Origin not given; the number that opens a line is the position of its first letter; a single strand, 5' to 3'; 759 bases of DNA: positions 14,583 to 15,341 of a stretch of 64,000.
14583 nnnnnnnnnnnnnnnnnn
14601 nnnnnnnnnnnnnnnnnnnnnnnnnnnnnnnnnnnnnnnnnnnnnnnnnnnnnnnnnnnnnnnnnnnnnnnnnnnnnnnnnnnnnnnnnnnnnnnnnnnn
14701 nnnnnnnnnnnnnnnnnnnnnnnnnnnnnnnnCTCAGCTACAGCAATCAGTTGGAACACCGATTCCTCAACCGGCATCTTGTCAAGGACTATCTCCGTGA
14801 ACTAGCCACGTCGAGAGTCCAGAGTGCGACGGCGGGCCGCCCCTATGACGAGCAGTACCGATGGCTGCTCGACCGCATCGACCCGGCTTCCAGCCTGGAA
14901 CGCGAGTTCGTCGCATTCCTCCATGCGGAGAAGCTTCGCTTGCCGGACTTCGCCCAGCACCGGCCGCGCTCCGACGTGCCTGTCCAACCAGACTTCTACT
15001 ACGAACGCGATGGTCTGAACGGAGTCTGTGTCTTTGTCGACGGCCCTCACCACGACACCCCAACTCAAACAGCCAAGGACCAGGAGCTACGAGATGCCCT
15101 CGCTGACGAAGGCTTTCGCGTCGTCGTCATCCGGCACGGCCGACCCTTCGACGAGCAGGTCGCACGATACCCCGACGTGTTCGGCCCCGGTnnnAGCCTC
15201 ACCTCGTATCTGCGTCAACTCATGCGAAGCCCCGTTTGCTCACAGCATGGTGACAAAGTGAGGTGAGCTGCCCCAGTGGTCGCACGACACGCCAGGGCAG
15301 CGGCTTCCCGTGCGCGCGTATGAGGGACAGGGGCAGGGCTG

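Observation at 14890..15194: DUF559/Vsr-like PD-(D/E)xK domain at the C-terminus of the giant helicase: possible replacement for the missing PLD nuclease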

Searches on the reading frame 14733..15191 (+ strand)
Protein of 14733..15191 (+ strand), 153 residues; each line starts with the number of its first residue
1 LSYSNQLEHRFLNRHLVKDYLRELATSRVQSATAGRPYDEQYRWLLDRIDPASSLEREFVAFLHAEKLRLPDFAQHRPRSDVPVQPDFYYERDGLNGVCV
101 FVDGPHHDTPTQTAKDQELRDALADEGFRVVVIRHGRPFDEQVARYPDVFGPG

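Call 7: search_protein_families(library=pfam, proteins=[window:14790-15191:+], max_evalue=10)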
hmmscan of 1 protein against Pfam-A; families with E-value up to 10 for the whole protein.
window:14790-15191:+ (134 aa): 1 family
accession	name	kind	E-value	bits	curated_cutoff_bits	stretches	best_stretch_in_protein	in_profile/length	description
PF22721.1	TBP-TOTE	-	0.3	11.2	27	1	93-123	4-33/78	TATA-binding-like protein domain of the TOTE conflict systems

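Call 9: search_protein_families(library=ncbifam, proteins=[window:14790-15191:+], max_evalue=1)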
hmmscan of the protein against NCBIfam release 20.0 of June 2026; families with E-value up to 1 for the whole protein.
window:14790-15191:+ (134 aa): 1 family
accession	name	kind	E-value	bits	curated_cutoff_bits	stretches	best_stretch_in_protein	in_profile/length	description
TIGR00632.1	vsr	subfamily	0.093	13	97.85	0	58-87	41-67/119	DNA mismatch endonuclease Vsr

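Call 10: find_homologous_proteins(query=window:14733-15191:+, max_evalue=0.001)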
Query window:14733-15191:+ (153 aa): 41 proteins with E <= 0.001 among 176 candidates.
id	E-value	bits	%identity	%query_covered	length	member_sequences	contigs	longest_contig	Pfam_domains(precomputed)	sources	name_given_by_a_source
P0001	1.2e-54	202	60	99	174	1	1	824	-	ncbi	-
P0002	1.3e-49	186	58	92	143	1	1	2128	-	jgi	jgi:very-short-patch-repair endonuclease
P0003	1.4e-48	182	57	99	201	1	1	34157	-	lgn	-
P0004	2.3e-48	182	59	95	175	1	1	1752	-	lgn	-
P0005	3.6e-48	181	56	99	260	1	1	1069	PF09369.16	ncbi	-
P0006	3.1e-47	178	58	100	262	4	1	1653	PF09369.16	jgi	jgi:hypothetical protein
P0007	8.9e-46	173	53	98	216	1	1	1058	-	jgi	jgi:hypothetical protein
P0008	4.9e-45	171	53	99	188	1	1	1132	-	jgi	jgi:hypothetical protein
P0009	5.0e-45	171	55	93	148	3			-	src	-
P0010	1.3e-44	170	53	99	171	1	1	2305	-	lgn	-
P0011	2.0e-44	169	53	98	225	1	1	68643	-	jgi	jgi:hypothetical protein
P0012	3.1e-44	168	54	98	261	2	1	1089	PF09369.16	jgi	jgi:hypothetical protein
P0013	5.2e-43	164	54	99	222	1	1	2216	-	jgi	jgi:hypothetical protein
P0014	8.9e-43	164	52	99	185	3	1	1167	-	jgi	jgi:hypothetical protein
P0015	1.4e-42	163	52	100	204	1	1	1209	-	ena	-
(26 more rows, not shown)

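Call 11: search_solved_structures(query=window:14733-15191:+, max_evalue=10, show_alignments=3)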
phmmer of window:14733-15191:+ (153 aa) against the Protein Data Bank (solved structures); distinct sequences matched with E-value up to 10: 1.
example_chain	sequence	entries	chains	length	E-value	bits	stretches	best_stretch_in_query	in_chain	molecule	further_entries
3d2l_A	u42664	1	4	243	1.3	12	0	39-115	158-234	SAM-dependent methyltransferase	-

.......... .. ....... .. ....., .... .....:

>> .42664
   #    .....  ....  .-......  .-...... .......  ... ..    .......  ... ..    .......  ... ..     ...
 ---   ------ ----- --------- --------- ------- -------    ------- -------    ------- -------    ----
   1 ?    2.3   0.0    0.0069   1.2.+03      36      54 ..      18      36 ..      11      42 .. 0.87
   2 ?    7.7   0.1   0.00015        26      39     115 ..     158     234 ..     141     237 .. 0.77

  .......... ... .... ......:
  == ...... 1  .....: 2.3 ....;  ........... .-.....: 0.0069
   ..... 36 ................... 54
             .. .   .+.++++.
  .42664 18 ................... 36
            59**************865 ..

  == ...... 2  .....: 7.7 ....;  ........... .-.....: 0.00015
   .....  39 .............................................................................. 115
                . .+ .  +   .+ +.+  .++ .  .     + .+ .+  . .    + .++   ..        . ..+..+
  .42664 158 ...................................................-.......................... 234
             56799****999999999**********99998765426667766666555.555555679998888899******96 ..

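Call 13: search_solved_structures(query=A1, max_evalue=10, show_alignments=4)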
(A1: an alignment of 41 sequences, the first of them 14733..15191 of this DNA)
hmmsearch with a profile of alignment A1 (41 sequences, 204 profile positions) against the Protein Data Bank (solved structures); distinct sequences matched with E-value up to 10: 3.
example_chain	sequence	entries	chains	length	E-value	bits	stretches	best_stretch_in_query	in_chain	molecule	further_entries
3r3p_A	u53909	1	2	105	0.22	14.5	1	159-189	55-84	Mobile intron protein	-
2zad_A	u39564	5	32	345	1.3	12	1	170-197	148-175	Muconate cycloisomerase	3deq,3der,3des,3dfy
2aih_A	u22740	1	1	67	3.1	10.8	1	28-66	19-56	Bowman-Birk type protease inhibitor, LCTI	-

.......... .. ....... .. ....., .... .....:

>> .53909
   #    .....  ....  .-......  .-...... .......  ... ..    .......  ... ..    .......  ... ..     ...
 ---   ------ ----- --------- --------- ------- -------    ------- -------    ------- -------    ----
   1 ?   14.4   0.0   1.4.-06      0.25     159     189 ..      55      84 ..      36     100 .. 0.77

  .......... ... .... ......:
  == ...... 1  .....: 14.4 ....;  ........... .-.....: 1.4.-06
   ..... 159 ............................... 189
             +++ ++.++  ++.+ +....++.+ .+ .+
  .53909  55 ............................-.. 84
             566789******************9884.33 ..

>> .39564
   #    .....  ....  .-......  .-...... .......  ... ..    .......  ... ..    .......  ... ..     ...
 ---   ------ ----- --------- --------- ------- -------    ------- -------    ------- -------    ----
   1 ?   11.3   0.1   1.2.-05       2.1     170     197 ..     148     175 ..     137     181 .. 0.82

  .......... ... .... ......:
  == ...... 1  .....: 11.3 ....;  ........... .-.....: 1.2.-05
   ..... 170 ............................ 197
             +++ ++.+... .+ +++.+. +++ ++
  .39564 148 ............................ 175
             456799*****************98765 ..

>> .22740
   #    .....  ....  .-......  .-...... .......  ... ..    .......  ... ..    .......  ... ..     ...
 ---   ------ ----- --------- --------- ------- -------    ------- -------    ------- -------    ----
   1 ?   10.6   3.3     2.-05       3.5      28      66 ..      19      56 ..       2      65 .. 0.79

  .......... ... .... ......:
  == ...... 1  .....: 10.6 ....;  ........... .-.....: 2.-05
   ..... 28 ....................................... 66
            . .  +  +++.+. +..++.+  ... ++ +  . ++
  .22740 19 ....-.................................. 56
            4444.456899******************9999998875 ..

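Call 14: search_protein_families(library=pfam, alignment_id=A1, max_evalue=1)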
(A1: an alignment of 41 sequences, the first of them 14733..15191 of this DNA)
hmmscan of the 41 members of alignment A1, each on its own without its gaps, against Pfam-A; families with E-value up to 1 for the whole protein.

A. member 1, window:14733-15191:+ (153 aa): 0 families

B. families by the number of members that match (of 41 scanned): 19 families
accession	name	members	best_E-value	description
PF04480.18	DUF559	30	0.0011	Protein of unknown function (DUF559)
PF18741.7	MTES_1575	15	0.00041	REase_MTES_1575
PF09369.15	MZB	8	5.3e-10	MrfA Zn-binding domain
PF21778.2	DUF6873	6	0.047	Family of unknown function (DUF6873)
PF03698.18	UPF0180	2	0.2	Uncharacterised protein family (UPF0180)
PF00107.32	ADH_zinc_N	1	9.2e-06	Zinc-binding dehydrogenase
PF13602.12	ADH_zinc_N_2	1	0.0001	Zinc-binding dehydrogenase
PF08373.16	RAP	1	0.0083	RAP domain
PF13521.12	AAA_28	1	0.027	AAA domain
PF00627.37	UBA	1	0.056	UBA/TS-N domain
PF03873.18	RseA_C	1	0.077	Anti sigma-E protein RseA, C-terminal domain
PF08312.17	cwf21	1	0.11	cwf21 domain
PF13670.12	PepSY_2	1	0.12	Peptidase propeptide and YPEB domain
PF15028.12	PTCRA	1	0.13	Pre-T-cell antigen receptor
PF14814.11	UB2H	1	0.13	Bifunctional transglycosylase second domain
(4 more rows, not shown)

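Call 29: predict_structure(alignment_id=A1)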
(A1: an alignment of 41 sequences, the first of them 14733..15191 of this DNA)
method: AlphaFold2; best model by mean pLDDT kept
length: 153 residues; sequences in the alignment: 41
mean_pLDDT: 86.4   pTM: 0.73
mean pLDDT of the five models: 86.4, 85.4, 85.3, 84.5, 81.2
residues with pLDDT >= 90: 108; 70-90: 19; 50-70: 19; < 50: 7
segments of 3 or more residues with pLDDT < 50: 1-3, 29-32
pLDDT, mean of each block of 10 residues (from residue 1): 50 66 65 75 96 95 96 92 94 93 95 95 96 97 95 71
secondary structure, 60 per line:
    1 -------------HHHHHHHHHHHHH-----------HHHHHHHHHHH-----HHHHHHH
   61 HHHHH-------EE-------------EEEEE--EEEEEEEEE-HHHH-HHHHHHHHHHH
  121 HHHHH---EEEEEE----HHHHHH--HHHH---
elements in order: H14-26 H38-48 H54-65 E88-92 E95-103 H105-108 H110-125 E129-134 H139-144 H147-150

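Call 32: fold_search(model_id=the predicted structure, library=pdb)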
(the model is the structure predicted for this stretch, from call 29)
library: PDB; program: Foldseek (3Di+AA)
matches with E <= 10: 495; with E <= 0.001: 0
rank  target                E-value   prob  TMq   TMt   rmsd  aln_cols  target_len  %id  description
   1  7oro_A                1.6e-02  0.63  0.26  0.03  10.3       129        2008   19  La Crosse virus polymerase at replication early-elongation stage (released 2022-02-16)
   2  7ewy_A                5.8e-02  0.30  0.25  0.23  19.3       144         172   13  Crystal structure of Ebinur Lake virus cap snatching endonuclease (D79A mutant) (released 2022-01-26)
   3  7ex7_C                1.0e-01  0.30  0.24  0.22  10.0       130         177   16  Crystal structure of Ebinur Lake virus cap snatching endonuclease in complex with inhibitor 16 (released 2022-02-16)
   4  7ex6_D                1.0e-01  0.20  0.23  0.21  18.2       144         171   14  Crystal structure of Ebinur Lake virus cap snatching endonuclease in complex with inhibitor 11 (released 2022-02-16)
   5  6qvv_B                1.1e-01  0.16  0.22  0.18  11.8       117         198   12  Structure and function of phenuiviridae cap snatching endonucleases (released 2019-09-25)
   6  7ewu_A                1.2e-01  0.33  0.26  0.22   9.6       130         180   18  Crystal structure of Ebinur Lake virus cap snatching endonuclease (WT) (released 2022-01-26)
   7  7ewz_B                1.4e-01  0.20  0.23  0.21  10.5       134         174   15  Crystal structure of Ebinur Lake virus cap snatching endonuclease (D92A mutant) (released 2022-01-26)
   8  2eo0_B                1.6e-01  0.23  0.26  0.30   6.7        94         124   21  Crystal Structure of Holliday Junction Resolvase ST1444 (released 2007-10-02)
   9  7ewy_D                1.8e-01  0.35  0.36  0.34  16.0       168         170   14  Crystal structure of Ebinur Lake virus cap snatching endonuclease (D79A mutant) (released 2022-01-26)
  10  2vld_B                1.8e-01  0.35  0.31  0.23   9.1       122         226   12  crystal structure of a repair endonuclease from Pyrococcus abyssi (released 2009-05-19)
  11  7ewy_B                1.8e-01  0.25  0.30  0.27  16.9       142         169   15  Crystal structure of Ebinur Lake virus cap snatching endonuclease (D79A mutant) (released 2022-01-26)
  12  2vld_A                2.2e-01  0.33  0.31  0.22   9.2       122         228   12  crystal structure of a repair endonuclease from Pyrococcus abyssi (released 2009-05-19)
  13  6y6k                  2.2e-01  0.20  0.28  0.05  10.6       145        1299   11  Cryo-EM structure of a Phenuiviridae L protein (released 2020-04-08)
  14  9dou_A                2.2e-01  0.16  0.28  0.08  10.9       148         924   13  Taeniopygia guttata R2 retrotransposon (R2Tg) initiating target-primed reverse transcription (released 2025-05-21)
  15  6qw0_A                2.9e-01  0.23  0.21  0.17   7.8        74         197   14  Structure and function of toscana virus cap snatching endonucleases (released 2019-09-25)
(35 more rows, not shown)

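Call 36: search_dna_similar(query=window:14733-15191:+, collection=plasmids, mode=protein, max_evalue=0.001, max_rows=20)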
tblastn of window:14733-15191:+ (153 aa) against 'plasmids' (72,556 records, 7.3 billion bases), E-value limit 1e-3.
Records with a match: 52; places in all: 52; records where one place covers at least 80% of the query: 45.
Best place of each record, by identity: <60% 52.
By first word of the organism name: Deinococcus 16; Thermus 10; Planktothrix 5; Nostoc 4; Chroococcidiopsis 3; Rhodococcus 2; Nocardioides 1; Paraburkholderia 1; Caballeronia 1; Roseomonas 1; and 8 more.
By predicted mobility (MOB-suite, as given by PLSDB): non-mobilizable 29; mobilizable 17; conjugative 6.
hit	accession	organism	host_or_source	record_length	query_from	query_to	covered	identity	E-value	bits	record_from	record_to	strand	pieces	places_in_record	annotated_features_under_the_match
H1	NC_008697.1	Nocardioides sp. JS614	-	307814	1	153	100%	41.8%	1e-22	100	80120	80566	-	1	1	DEAD/DEAH box helicase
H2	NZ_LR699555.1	Paraburkholderia dioscoreae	-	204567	1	150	98%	41.4%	9e-25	105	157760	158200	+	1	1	DEAD/DEAH box helicase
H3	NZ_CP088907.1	Rhodococcus qingshengii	cell culture,forest soil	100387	1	153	100%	39.1%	3e-20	93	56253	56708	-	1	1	DEAD/DEAH box helicase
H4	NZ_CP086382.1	Deinococcus radiophilus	Harpadon nehereus,cell culture,2 Mrad ...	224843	1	153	100%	39.0%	8e-18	86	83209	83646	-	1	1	DEAD/DEAH box helicase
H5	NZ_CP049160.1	Caballeronia sp. SBC1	whole organism,soil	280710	1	150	98%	39.5%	1e-19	91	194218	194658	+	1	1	DEAD/DEAH box helicase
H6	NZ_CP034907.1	Roseomonas mucosa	Homo sapiens,tissue sample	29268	1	153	100%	38.4%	6e-11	66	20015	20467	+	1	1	DEAD/DEAH box helicase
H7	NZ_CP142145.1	Rhodococcus sp. PD04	mixed culture,Industrial wastewater ...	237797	1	153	100%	36.9%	2e-17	85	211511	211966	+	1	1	DEAD/DEAH box helicase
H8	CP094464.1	Deinococcus radiodurans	prokaryote,soil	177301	1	153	100%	36.8%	6e-16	81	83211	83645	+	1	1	DUF1998 domain-containing protein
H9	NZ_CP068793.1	Deinococcus radiodurans R1 = ATCC 13939 = DSM 20539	cell culture,Orsay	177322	1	153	100%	36.8%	6e-16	81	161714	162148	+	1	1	DEAD/DEAH box helicase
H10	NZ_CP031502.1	Deinococcus radiodurans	Single cell,Irradiated ground pork and ...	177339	1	153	100%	36.8%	6e-16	81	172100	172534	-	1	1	DEAD/DEAH box helicase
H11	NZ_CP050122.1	Deinococcus radiodurans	whole organism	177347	1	153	100%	36.8%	6e-16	81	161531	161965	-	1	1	helicase-related protein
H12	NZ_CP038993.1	Deinococcus radiodurans R1 = ATCC 13939 = DSM 20539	cell culture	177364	1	153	100%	36.8%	6e-16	81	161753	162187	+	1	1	DEAD/DEAH box helicase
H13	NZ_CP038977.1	Deinococcus radiodurans R1 = ATCC 13939 = DSM 20539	cell culture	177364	1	153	100%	36.8%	6e-16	81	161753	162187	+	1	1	DEAD/DEAH box helicase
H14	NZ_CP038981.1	Deinococcus radiodurans R1 = ATCC 13939 = DSM 20539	cell culture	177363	1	153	100%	36.8%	6e-16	81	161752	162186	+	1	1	DEAD/DEAH box helicase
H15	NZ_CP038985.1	Deinococcus radiodurans R1 = ATCC 13939 = DSM 20539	cell culture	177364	1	153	100%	36.8%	6e-16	81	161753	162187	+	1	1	DEAD/DEAH box helicase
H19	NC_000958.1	Deinococcus radiodurans R1 = ATCC 13939 = DSM 20539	-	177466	1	153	100%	36.8%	6e-16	81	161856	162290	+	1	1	DEAD/DEAH box helicase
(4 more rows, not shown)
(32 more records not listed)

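Call 38: get_annotated_region(hit=H19, flank=14000)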
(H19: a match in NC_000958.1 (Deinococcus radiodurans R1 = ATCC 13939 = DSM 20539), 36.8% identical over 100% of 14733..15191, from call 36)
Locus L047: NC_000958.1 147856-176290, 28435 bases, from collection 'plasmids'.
description: Deinococcus radiodurans R1 = ATCC 13939 = DSM 20539 plasmid MP1, complete sequence
organism: Deinococcus radiodurans R1 = ATCC 13939 = DSM 20539 (NCBI taxid 243230)
taxonomy: Bacteria; Deinococcota; Deinococci; Deinococcales; Deinococcaceae; Deinococcus; Deinococcus radiodurans; Deinococcus radiodurans R1 = ATCC 13939 = DSM 20539
host: -; source: -; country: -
typing (MOB-suite, as given by PLSDB): mobilizable; relaxase MOBP
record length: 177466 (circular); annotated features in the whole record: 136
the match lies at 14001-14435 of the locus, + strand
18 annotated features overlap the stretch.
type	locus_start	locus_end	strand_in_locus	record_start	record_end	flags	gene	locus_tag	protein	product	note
CDS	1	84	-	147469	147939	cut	-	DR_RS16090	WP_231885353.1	TetR/AcrR family transcriptional regulator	GO:0006355 - regulation of DNA-templated transcription [Evidence IEA]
CDS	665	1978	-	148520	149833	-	-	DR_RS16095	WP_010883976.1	hemolysin family protein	-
CDS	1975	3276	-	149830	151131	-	-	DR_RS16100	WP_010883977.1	hemolysin family protein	-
CDS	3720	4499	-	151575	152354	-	-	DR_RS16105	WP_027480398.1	TerC family protein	-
CDS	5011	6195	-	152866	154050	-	-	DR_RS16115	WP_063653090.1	IS4-like element ISDra7 family transposase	GO:0006313 - DNA transposition [Evidence IEA]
CDS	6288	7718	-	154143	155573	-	-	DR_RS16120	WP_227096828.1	sodium:alanine symporter family protein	GO:0006865 - amino acid transport [Evidence IEA]; GO:0006814 - sodium ion transport [Evidence IEA]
CDS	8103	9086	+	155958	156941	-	-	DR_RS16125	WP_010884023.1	IS4-like element ISDra1 family transposase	GO:0006313 - DNA transposition [Evidence IEA]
CDS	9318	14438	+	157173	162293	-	-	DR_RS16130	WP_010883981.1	DEAD/DEAH box helicase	-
CDS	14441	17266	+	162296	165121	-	-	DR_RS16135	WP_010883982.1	helicase-related protein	-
CDS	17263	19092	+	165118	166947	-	-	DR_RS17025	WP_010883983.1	class I SAM-dependent DNA methyltransferase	-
CDS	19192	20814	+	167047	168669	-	-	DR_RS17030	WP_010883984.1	class I SAM-dependent DNA methyltransferase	-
CDS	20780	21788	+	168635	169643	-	-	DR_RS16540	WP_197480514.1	IS630-like element ISDra3 family transposase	GO:0006313 - DNA transposition [Evidence IEA]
CDS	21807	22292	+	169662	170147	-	-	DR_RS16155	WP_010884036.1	hypothetical protein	-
CDS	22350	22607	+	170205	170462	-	-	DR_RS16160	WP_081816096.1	type II toxin-antitoxin system HicA family toxin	-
CDS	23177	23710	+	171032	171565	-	-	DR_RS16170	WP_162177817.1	hypothetical protein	-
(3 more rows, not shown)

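Call 52: fold_search(model_id=the predicted structure, library=viral)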
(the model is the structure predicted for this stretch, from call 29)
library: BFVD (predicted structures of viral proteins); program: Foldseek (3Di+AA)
matches with E <= 10: 747; with E <= 0.001: 10
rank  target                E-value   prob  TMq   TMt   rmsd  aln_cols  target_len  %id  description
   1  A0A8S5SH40            1.9e-04  1.00  0.43  0.22  15.6       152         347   18  Endonuclease-like protein [Siphoviridae sp. ctBCr48]
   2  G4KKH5                2.8e-04  1.00  0.44  0.30  16.0       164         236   18  (no name in the UniProt tables at hand)
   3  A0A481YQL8            3.9e-04  0.99  0.41  0.28  17.3       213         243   14  Uncharacterized protein [Pithovirus LCDPAC02]
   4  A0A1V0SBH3            5.4e-04  1.00  0.46  0.24  10.4       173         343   12  DUF2726 domain-containing protein [Catovirus CTV1]
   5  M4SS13                5.8e-04  1.00  0.47  0.26   3.2        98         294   21  DUF559 domain-containing protein [Pseudoalteromonas phage pYD6-A]
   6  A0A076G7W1            6.6e-04  1.00  0.52  0.28  13.5       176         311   15  Homing endonuclease [Bacillus phage Bobb]
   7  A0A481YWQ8            7.0e-04  1.00  0.48  0.46  10.5       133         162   13  Restriction endonuclease [Marseillevirus LCMAC201]
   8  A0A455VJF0            7.5e-04  1.00  0.47  0.26   4.4       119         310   17  (no name in the UniProt tables at hand)
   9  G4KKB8                8.0e-04  1.00  0.48  0.25  19.1       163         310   14  (no name in the UniProt tables at hand)
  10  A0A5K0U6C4            9.8e-04  0.99  0.39  0.13  18.2       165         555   14  Uncharacterized protein [Yasminevirus sp. GU-2018]
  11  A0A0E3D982            1.1e-03  1.00  0.48  0.26   9.1       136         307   18  Uncharacterized protein [Bacillus phage BCP8-2]
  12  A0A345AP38            1.9e-03  1.00  0.49  0.26   3.3       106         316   14  (no name in the UniProt tables at hand)
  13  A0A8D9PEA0            2.0e-03  1.00  0.41  0.35   6.8       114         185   20  Endonuclease Like Protein [Bacteriophage sp.]
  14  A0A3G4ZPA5            2.5e-03  0.99  0.41  0.25  18.6       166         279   12  BRO-N domain containing protein [Terrestrivirus sp.]
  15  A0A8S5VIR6            2.7e-03  1.00  0.49  0.30  11.0       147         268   19  (no name in the UniProt tables at hand)
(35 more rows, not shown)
